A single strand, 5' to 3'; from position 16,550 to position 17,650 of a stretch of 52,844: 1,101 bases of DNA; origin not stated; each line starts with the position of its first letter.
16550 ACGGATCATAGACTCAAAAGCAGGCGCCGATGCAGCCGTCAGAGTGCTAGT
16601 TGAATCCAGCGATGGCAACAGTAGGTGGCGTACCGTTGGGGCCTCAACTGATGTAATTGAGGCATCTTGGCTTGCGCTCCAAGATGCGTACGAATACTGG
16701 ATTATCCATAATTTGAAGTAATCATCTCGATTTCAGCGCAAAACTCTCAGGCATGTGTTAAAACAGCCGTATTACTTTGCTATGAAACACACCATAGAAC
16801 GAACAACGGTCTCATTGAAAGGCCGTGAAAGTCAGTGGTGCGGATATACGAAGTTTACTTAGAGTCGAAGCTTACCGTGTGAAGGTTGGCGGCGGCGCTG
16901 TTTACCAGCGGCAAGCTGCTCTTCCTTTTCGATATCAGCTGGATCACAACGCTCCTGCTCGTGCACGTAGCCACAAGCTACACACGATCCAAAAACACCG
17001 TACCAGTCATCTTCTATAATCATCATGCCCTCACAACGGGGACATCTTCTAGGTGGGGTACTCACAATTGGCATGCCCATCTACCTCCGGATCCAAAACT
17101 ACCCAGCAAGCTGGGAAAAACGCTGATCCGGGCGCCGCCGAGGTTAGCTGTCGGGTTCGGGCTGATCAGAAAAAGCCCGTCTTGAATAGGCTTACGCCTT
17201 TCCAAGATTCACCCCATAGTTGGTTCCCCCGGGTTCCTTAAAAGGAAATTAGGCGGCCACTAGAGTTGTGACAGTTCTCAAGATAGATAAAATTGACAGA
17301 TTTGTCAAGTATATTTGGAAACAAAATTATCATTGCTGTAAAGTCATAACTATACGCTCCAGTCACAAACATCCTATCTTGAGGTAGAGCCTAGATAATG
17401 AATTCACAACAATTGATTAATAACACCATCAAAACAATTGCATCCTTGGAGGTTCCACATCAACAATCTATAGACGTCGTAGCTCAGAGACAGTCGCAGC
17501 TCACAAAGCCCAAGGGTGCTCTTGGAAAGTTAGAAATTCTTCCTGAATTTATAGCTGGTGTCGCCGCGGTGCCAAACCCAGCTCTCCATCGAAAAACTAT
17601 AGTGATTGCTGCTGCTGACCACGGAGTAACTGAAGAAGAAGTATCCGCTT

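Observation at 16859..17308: Candidate riboswitch-like leader controlling a 73-aa zinc-ribbon ORF, divergent from cobT-cobS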

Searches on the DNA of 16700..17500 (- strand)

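Call 4: search_rna_families(source=window, start=16700, end=17500, threshold=evalue, max_evalue=10, show_alignments=3)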
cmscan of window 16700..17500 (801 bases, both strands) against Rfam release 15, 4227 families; matches with E-value up to 10: 6.
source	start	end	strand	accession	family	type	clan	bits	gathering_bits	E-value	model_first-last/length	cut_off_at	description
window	17118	17265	-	RF00379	c-di-AMP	Cis-reg; riboswitch;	-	76.5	38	6.7e-18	1-134/134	no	c-di-AMP riboswitch aptamer (ydaO/yuaA leader)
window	17294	17346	-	RF01414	Dicty_Class_I_RNA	Gene;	-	17.8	41.5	2.1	3-52/56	no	Class I RNA from Dictyostelium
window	17026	17058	-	RF03543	Flavi_ISFV_repeat_Rb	Cis-reg;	CL00131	15.2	43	4.4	1-46/46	no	Insect-Specific Flavivirus 3' UTR repeats Rb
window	16896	16951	-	RF03202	mir-555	Gene; miRNA;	-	13.9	92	9.5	1-89/89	no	mir-555 microRNA precursor family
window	16805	16854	-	RF01519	CC0196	Gene; sRNA;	-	11.6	35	9.5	1-58/58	no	Caulobacter sRNA CC0196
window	17239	17289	+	RF01123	sR35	Gene; snRNA; snoRNA; CD-box;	-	11.5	60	5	1-57/57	no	Small nucleolar RNA sR35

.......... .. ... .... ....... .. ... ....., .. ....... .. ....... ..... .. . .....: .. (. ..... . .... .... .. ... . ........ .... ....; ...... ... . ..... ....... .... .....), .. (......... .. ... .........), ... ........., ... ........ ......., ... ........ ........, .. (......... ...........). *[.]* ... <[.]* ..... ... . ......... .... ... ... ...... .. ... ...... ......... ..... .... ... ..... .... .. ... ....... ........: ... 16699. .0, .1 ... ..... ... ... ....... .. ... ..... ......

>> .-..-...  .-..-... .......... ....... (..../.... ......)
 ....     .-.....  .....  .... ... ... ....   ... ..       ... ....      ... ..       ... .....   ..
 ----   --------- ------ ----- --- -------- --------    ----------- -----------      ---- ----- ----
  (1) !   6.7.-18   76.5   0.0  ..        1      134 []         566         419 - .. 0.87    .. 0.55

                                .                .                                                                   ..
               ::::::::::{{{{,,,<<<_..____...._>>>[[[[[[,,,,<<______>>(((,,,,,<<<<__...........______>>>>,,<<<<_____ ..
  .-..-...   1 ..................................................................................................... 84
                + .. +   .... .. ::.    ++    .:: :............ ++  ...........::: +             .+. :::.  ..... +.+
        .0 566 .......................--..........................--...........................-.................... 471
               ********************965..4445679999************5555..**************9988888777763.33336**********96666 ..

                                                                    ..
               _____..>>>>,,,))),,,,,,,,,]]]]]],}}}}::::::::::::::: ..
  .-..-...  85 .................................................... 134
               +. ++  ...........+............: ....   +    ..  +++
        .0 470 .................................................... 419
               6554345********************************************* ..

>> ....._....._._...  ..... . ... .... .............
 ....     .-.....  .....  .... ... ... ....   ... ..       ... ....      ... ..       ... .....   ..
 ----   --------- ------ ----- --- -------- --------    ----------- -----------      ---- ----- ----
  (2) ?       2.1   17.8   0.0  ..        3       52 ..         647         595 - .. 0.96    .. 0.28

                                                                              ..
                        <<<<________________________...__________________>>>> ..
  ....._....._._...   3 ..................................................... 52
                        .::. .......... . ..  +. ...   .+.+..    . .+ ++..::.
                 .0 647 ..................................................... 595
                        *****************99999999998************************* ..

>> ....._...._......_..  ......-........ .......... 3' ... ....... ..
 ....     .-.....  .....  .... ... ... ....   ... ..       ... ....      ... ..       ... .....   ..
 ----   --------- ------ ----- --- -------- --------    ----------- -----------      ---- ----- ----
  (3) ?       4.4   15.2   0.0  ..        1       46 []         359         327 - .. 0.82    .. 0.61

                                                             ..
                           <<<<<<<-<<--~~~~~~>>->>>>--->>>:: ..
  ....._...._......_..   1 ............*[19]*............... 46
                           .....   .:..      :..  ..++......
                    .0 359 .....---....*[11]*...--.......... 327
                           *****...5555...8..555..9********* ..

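Call 12: search_rna_families(sources=[L001, L004, L007, L012, L021, L024, L028, L036, L042, L051, L057, L059, L064, L071, L073, L075, L078, L079], threshold=gathering)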
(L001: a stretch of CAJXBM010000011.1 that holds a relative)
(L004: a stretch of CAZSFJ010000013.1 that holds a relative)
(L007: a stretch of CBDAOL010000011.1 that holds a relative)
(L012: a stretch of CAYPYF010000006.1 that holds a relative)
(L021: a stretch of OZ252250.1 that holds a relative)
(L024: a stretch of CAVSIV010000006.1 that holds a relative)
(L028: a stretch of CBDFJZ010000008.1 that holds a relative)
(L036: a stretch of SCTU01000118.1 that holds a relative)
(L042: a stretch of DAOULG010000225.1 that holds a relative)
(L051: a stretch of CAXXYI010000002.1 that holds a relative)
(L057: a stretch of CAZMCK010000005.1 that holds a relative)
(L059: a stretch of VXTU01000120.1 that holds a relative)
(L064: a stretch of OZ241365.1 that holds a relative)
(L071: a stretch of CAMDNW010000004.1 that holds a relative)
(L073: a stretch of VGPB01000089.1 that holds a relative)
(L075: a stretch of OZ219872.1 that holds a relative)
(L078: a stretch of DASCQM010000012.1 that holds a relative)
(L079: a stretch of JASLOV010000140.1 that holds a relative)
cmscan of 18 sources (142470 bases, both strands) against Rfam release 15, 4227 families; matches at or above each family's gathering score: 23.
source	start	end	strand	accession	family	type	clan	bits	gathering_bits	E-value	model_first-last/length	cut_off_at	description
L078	3811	3957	+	RF00379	c-di-AMP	Cis-reg; riboswitch;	-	89.7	38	2.5e-19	1-134/134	no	c-di-AMP riboswitch aptamer (ydaO/yuaA leader)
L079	3809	3952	+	RF00379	c-di-AMP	Cis-reg; riboswitch;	-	86.6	38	1.8e-18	1-134/134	no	c-di-AMP riboswitch aptamer (ydaO/yuaA leader)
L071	3812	3951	+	RF00379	c-di-AMP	Cis-reg; riboswitch;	-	84.9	38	5.5e-18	1-134/134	no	c-di-AMP riboswitch aptamer (ydaO/yuaA leader)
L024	3817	3954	+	RF00379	c-di-AMP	Cis-reg; riboswitch;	-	81.1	38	6e-17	1-134/134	no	c-di-AMP riboswitch aptamer (ydaO/yuaA leader)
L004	3819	3955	+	RF00379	c-di-AMP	Cis-reg; riboswitch;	-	80.9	38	7.2e-17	1-134/134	no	c-di-AMP riboswitch aptamer (ydaO/yuaA leader)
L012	3808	3959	+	RF00379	c-di-AMP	Cis-reg; riboswitch;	-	78.6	38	3.2e-16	1-134/134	no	c-di-AMP riboswitch aptamer (ydaO/yuaA leader)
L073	3354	3485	+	RF00379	c-di-AMP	Cis-reg; riboswitch;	-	77.4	38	6.5e-16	1-134/134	no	c-di-AMP riboswitch aptamer (ydaO/yuaA leader)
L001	3816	3963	+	RF00379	c-di-AMP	Cis-reg; riboswitch;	-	77.2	38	7.6e-16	1-134/134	no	c-di-AMP riboswitch aptamer (ydaO/yuaA leader)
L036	3810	3952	+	RF00379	c-di-AMP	Cis-reg; riboswitch;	-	76.8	38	9.6e-16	1-134/134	no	c-di-AMP riboswitch aptamer (ydaO/yuaA leader)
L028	3809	3961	+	RF00379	c-di-AMP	Cis-reg; riboswitch;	-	74.9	38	3.3e-15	1-134/134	no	c-di-AMP riboswitch aptamer (ydaO/yuaA leader)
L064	3836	3947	+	RF00379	c-di-AMP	Cis-reg; riboswitch;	-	74.9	38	3.4e-15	11-119/134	no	c-di-AMP riboswitch aptamer (ydaO/yuaA leader)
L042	3803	3935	+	RF00379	c-di-AMP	Cis-reg; riboswitch;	-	74.4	38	4.5e-15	1-134/134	no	c-di-AMP riboswitch aptamer (ydaO/yuaA leader)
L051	3800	3935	+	RF00379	c-di-AMP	Cis-reg; riboswitch;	-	73.1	38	1e-14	1-134/134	no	c-di-AMP riboswitch aptamer (ydaO/yuaA leader)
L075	3775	3926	+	RF00379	c-di-AMP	Cis-reg; riboswitch;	-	73.1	38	1.1e-14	1-134/134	no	c-di-AMP riboswitch aptamer (ydaO/yuaA leader)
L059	3830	3967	+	RF00379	c-di-AMP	Cis-reg; riboswitch;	-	73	38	1.1e-14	1-134/134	no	c-di-AMP riboswitch aptamer (ydaO/yuaA leader)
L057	3819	3954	+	RF00379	c-di-AMP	Cis-reg; riboswitch;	-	72.8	38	1.3e-14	1-134/134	no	c-di-AMP riboswitch aptamer (ydaO/yuaA leader)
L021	3817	3965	+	RF00379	c-di-AMP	Cis-reg; riboswitch;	-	72.5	38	1.5e-14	1-134/134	no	c-di-AMP riboswitch aptamer (ydaO/yuaA leader)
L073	3029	3142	-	RF00174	Cobalamin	Cis-reg; riboswitch;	CL00101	59.2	31.5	8.6e-12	1-189/189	no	Cobalamin riboswitch aptamer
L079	1339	1488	-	RF00174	Cobalamin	Cis-reg; riboswitch;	CL00101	51.7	31.5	1.2e-09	1-189/189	no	Cobalamin riboswitch aptamer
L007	3786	3954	+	RF00379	c-di-AMP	Cis-reg; riboswitch;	-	50.4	38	2.2e-08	1-134/134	no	c-di-AMP riboswitch aptamer (ydaO/yuaA leader)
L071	3531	3682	-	RF00174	Cobalamin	Cis-reg; riboswitch;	CL00101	46.8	31.5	3.1e-08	1-189/189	no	Cobalamin riboswitch aptamer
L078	1344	1488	-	RF00174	Cobalamin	Cis-reg; riboswitch;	CL00101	46.2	31.5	4.7e-08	1-189/189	no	Cobalamin riboswitch aptamer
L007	2650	2791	-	RF00174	Cobalamin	Cis-reg; riboswitch;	CL00101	43.3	31.5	3e-07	1-189/189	no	Cobalamin riboswitch aptamer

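Call 22: build_rna_model(alignment_id=A2)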
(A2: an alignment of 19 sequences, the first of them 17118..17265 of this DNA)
Model R1 built from alignment A2 (19 sequences, 199 columns); structure: RNAalifold consensus.
model positions 139; base pairs 33; branch points 2; effective number of sequences 1.84; information 0.59 bits per position. Calibrated on 0.2 Mb of random sequence (short: E-values are rough).
structure used (alignment columns):
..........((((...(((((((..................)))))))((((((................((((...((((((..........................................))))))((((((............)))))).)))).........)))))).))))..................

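Call 24: search_with_rna_model(model_id=R1, sources=[window, L001, L002, L003, L004, L005, L006, L007, L008, L009, L010, L011, L012, L013, L014, L015, L016, L017, L018, L019, L020, L021, L022, L023, L024, L025, L026, L027, L028, L029, L030, L031, L032, L033, L034, L035, L036, L037, L038, L039, L040, L041, L042, L043, L044, L045, L046, L047, L048, L049, L050, L051, L052, L053, L054, L055, L056, L057, L058, L059, L060, L061, L062, L063, L064, L065, L066, L067, L068, L069, L070, L071, L072, L073, L074, L075, L076, L077, L078, L079, L080], max_evalue=0.01, make_alignment=true)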
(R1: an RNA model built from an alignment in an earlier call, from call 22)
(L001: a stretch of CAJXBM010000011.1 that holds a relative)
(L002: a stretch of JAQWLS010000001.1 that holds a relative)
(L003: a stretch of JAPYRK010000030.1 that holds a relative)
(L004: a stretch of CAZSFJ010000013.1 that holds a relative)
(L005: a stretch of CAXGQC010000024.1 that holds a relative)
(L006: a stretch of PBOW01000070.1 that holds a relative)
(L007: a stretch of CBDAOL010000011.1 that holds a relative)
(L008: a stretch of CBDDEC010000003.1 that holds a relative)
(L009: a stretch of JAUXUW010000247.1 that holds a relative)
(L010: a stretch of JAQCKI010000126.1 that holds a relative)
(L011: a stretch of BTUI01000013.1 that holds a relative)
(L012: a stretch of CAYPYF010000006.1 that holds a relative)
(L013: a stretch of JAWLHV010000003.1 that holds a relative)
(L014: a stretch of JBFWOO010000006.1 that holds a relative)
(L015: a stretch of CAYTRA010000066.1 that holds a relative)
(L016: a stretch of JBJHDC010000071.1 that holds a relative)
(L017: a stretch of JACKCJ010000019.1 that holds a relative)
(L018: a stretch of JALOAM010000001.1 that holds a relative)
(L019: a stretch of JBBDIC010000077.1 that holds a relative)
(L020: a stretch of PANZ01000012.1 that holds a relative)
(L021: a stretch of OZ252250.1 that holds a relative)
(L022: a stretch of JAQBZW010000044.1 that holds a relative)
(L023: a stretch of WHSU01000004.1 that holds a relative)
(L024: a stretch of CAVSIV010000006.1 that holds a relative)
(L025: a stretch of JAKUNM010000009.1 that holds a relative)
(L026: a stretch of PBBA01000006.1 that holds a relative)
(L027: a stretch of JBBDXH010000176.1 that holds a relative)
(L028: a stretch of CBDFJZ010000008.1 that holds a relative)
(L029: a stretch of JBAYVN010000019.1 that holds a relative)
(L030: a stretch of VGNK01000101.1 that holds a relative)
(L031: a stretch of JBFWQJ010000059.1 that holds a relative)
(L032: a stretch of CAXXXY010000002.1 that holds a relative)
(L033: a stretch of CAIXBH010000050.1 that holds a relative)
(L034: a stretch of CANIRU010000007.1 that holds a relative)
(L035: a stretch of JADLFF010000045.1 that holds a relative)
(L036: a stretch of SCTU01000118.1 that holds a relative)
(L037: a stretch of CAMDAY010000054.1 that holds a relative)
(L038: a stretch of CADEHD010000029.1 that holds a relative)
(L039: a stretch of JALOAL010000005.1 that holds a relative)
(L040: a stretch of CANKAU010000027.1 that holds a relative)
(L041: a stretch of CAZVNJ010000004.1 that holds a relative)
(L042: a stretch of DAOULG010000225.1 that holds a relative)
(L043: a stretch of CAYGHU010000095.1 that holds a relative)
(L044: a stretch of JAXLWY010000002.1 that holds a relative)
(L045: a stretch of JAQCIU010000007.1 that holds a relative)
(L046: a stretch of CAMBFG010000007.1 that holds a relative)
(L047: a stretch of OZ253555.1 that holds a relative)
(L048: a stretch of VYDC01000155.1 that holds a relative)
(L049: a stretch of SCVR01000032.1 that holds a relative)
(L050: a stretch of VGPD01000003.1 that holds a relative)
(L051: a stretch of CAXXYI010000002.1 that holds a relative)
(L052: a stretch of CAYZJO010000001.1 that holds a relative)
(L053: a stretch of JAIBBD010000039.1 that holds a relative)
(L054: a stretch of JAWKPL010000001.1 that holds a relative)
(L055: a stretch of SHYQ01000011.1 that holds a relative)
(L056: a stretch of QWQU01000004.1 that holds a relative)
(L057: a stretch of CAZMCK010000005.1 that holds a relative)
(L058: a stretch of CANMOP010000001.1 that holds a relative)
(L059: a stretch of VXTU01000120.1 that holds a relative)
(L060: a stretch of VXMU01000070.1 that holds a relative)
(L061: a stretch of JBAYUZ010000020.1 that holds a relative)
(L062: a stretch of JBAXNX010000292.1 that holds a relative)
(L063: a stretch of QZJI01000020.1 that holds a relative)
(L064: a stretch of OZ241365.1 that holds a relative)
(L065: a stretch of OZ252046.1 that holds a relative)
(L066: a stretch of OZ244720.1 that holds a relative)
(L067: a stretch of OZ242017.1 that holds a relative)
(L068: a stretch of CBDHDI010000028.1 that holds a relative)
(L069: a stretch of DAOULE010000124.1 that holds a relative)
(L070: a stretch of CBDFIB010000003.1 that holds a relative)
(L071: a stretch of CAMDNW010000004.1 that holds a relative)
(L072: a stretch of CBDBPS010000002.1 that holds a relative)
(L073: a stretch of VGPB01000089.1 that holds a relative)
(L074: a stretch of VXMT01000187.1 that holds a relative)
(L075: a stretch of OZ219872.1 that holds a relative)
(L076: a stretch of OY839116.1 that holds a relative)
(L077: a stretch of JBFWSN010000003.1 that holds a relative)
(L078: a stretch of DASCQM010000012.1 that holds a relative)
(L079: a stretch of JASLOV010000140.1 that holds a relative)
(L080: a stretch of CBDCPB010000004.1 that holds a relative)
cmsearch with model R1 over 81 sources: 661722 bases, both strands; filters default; matches with E-value up to 0.01: 81.
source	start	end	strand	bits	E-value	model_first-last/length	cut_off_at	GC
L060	3829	3966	+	137.1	9.7e-32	1-139/139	no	0.66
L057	3819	3955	+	136.9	1.1e-31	1-139/139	no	0.67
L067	3818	3954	+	136.8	1.1e-31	1-139/139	no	0.67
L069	1670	1806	+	136.8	1.1e-31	1-139/139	no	0.67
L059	3830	3966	+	136.1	1.8e-31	1-139/139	no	0.68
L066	3818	3954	+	136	1.8e-31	1-139/139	no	0.66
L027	3815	3952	+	135.6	2.3e-31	1-139/139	no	0.63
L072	3817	3954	+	135.1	3.1e-31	1-139/139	no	0.66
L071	3812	3951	+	134.7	3.9e-31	1-139/139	no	0.58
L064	3826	3961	+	133.1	9.7e-31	1-139/139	no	0.71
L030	3491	3628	+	132.1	1.7e-30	1-139/139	no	0.67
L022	3578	3714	+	131.5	2.4e-30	1-139/139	no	0.66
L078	3811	3957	+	130.9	3.5e-30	1-139/139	no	0.59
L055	3813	3953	+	129.5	7.8e-30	1-139/139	no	0.65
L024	3817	3954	+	128.9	1.1e-29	1-139/139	no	0.67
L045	3805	3953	+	128.8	1.2e-29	1-139/139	no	0.62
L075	3775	3927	+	126.2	5.3e-29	1-139/139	no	0.67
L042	3803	3935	+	124.9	1.1e-28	1-139/139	no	0.69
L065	3774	3925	+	124.5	1.4e-28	1-139/139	no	0.64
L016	2407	2548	+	124.2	1.7e-28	1-139/139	no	0.66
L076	3776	3927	+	123.5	2.6e-28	1-139/139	no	0.66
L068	3776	3927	+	122.9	3.6e-28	1-139/139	no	0.65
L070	3776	3927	+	122.9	3.6e-28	1-139/139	no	0.65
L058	3809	3948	+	122.7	4e-28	1-139/139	no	0.59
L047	3790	3922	+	122.1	5.7e-28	1-139/139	no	0.67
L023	3820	3955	+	122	6.2e-28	1-139/139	no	0.66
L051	3800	3935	+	121.8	6.7e-28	1-139/139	no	0.68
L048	3791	3923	+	121.2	9.6e-28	1-139/139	no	0.7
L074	3776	3927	+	121.1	1e-27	1-139/139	no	0.67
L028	3809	3961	+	120.8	1.2e-27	1-139/139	no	0.62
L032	3790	3922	+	120.2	1.7e-27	1-139/139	no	0.64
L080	3777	3927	+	118.4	4.9e-27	1-139/139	no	0.67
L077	3801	3951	+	117.4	8.7e-27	1-139/139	no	0.68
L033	3820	3959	+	116.8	1.2e-26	1-139/139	no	0.6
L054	3801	3951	+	116.6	1.4e-26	1-139/139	no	0.69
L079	3809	3952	+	115.5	2.6e-26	1-139/139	no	0.63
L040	3811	3952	+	115.4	2.8e-26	1-139/139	no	0.7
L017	3803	3950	+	115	3.5e-26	1-139/139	no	0.61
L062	1303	1439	+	114.4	5.1e-26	1-139/139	no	0.67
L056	3822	3958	+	114.1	5.7e-26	1-139/139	no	0.68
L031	3581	3720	+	113.9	6.5e-26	1-139/139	no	0.66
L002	3816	3963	+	112.9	1.2e-25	1-139/139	no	0.55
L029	3807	3953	+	112.7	1.3e-25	1-139/139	no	0.61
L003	3816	3963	+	112.7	1.3e-25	1-139/139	no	0.55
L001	3816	3963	+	112.5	1.5e-25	1-139/139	no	0.54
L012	3808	3960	+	112.2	1.8e-25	1-139/139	no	0.64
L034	3805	3952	+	112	2e-25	1-139/139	no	0.63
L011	3803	3945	+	111.8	2.3e-25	1-139/139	no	0.67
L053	3802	3951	+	111.2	3.2e-25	1-139/139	no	0.69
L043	3802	3952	+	111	3.5e-25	1-139/139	no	0.64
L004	3819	3955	+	110.8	4.1e-25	1-139/139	no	0.57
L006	3819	3955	+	110.7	4.1e-25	1-139/139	no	0.58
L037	3805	3952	+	110.3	5.4e-25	1-139/139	no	0.62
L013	3828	3963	+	110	6.2e-25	1-139/139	no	0.6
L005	2291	2427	+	109.4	9e-25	1-139/139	no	0.58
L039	3828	3963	+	108.9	1.2e-24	1-139/139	no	0.61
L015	130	263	+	107.8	2.3e-24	1-139/139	no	0.6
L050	3805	3953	+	107.5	2.8e-24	1-139/139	no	0.67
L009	3800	3945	+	107.2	3.2e-24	1-139/139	no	0.67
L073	3354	3486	+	106.5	4.7e-24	1-139/139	no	0.65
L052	3814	3958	+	106.1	5.9e-24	1-139/139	no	0.68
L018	3796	3954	+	106.1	6.1e-24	1-139/139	no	0.6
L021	3817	3965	+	104.7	1.4e-23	1-139/139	no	0.63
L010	3747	3893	+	104.6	1.5e-23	1-139/139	no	0.67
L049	3254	3403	+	103.2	3.2e-23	1-139/139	no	0.65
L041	3804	3952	+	102.9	3.9e-23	1-139/139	no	0.65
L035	3805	3953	+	101.7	7.9e-23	1-139/139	no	0.63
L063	366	514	+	101.4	9.4e-23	1-139/139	no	0.66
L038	3804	3952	+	101.2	1e-22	1-139/139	no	0.64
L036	3810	3953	+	99.9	2.2e-22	1-139/139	no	0.67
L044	3803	3951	+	99.4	2.9e-22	1-139/139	no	0.65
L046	3802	3952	+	98.3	5.6e-22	1-139/139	no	0.64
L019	591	737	+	95.8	2.4e-21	1-139/139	no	0.63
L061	3805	3957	+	95.2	3.4e-21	1-139/139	no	0.71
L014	1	110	+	94.1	6.4e-21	31-139/139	5'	0.65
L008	3754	3954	+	92.8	1.3e-20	1-139/139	no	0.62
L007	3757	3955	+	91.3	3.1e-20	1-139/139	no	0.62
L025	3818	3959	+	87.6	2.7e-19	1-139/139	no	0.44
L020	3818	3960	+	87.5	2.8e-19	1-139/139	no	0.45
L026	3821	3962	+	86.3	5.9e-19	1-139/139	no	0.42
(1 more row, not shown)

Alignment A3: 81 matches aligned to the model, 242 columns, each read 5' to 3' on its own strand. Consensus structure (alignment columns), stored with it:
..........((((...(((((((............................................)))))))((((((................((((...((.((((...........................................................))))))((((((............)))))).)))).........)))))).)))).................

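Call 53: search_rna_families(sources=[L084, L086, L088, L090], threshold=gathering)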
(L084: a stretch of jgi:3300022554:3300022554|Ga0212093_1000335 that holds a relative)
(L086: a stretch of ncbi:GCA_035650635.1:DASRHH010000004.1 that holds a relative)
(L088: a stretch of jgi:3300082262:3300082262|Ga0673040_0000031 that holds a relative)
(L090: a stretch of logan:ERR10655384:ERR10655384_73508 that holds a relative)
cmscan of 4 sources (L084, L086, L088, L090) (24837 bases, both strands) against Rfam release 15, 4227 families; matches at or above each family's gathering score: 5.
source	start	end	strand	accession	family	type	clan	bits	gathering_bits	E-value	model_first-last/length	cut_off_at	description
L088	2825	2958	+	RF00379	c-di-AMP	Cis-reg; riboswitch;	-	89.7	38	4.3e-20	1-134/134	no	c-di-AMP riboswitch aptamer (ydaO/yuaA leader)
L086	2796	2948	+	RF00379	c-di-AMP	Cis-reg; riboswitch;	-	88.8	38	7.9e-20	1-134/134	no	c-di-AMP riboswitch aptamer (ydaO/yuaA leader)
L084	2812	2952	+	RF00379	c-di-AMP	Cis-reg; riboswitch;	-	78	38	8.1e-17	1-134/134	no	c-di-AMP riboswitch aptamer (ydaO/yuaA leader)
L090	3279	3424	+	RF01482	AdoCbl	Cis-reg; riboswitch;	CL00101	60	50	6.3e-09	1-149/149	no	AdoCbl (Cobalamin/B12) riboswitch aptamer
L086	1163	1307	-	RF00174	Cobalamin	Cis-reg; riboswitch;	CL00101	55.9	31.5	1.4e-11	1-189/189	no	Cobalamin riboswitch aptamer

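Call 55: search_with_rna_model(model_id=R1, sources=[L084, L085, L086, L087, L088, L089, L090, L091, L081], max_evalue=10, filters=off)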
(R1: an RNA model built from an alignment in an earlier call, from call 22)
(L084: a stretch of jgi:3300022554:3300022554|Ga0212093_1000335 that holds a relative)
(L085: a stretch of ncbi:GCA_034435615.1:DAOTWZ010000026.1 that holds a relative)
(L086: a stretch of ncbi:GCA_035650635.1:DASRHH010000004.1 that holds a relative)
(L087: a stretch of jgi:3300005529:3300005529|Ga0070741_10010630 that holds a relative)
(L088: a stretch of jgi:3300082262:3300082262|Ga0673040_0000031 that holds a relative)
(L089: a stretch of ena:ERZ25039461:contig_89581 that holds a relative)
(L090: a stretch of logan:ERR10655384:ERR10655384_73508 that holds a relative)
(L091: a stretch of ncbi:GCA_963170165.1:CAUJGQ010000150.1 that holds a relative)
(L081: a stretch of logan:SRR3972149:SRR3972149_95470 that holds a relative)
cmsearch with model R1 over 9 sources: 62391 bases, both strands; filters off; matches with E-value up to 10: 34.
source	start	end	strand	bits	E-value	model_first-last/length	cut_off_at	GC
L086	2796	2948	+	85.3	9.9e-20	1-139/139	no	0.59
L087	2796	2948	+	85.3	9.9e-20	1-139/139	no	0.59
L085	2812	2951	+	83.8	2.4e-19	1-139/139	no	0.66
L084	2812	2951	+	81.5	8.7e-19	1-139/139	no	0.66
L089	2825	2958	+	65.5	9.6e-15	1-139/139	no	0.61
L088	2825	2958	+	63.9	2.3e-14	1-139/139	no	0.6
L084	1045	1089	-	9.3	1.2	1-139/139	no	0.73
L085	2188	2239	+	9.3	1.3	55-110/139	no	0.77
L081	5173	5231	+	9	1.5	1-139/139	no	0.53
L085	3798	3880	+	8.5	2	1-139/139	no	0.75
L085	4108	4165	-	7.9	3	1-139/139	no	0.74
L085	3811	3896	-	7.8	3.1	1-139/139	no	0.71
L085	1045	1089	-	7.5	3.5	1-139/139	no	0.73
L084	4108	4165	-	7.3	4.2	1-139/139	no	0.74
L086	262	341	-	7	4.9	1-139/139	no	0.69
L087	262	341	-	7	4.9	1-139/139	no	0.69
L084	1177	1219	+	6.7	5.6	55-108/139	no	0.84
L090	3869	3902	-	6.6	6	1-139/139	no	0.62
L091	3869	3902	-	6.6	6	1-139/139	no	0.62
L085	3433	3512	+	6.6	6.1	1-139/139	no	0.69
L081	2378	2446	-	6.6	6.2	1-139/139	no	0.38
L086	2839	2880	-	6.6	6.3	58-101/139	no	0.62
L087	2839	2880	-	6.6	6.3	58-101/139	no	0.62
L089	2098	2179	-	6.5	6.5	1-139/139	no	0.67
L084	3700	3777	-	6.2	7.8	1-139/139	no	0.77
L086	2416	2539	+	6.2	7.9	1-139/139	no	0.68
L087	2416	2539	+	6.2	7.9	1-139/139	no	0.68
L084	644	730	+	6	8.5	1-139/139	no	0.7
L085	644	730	+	6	8.5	1-139/139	no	0.7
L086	3361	3469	-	6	8.7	1-139/139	no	0.59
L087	3361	3469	-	6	8.7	1-139/139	no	0.59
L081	628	688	+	6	8.7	1-139/139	no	0.46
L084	2598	2689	+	5.9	9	1-139/139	no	0.67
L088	4899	5000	+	5.9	9.1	1-139/139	no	0.61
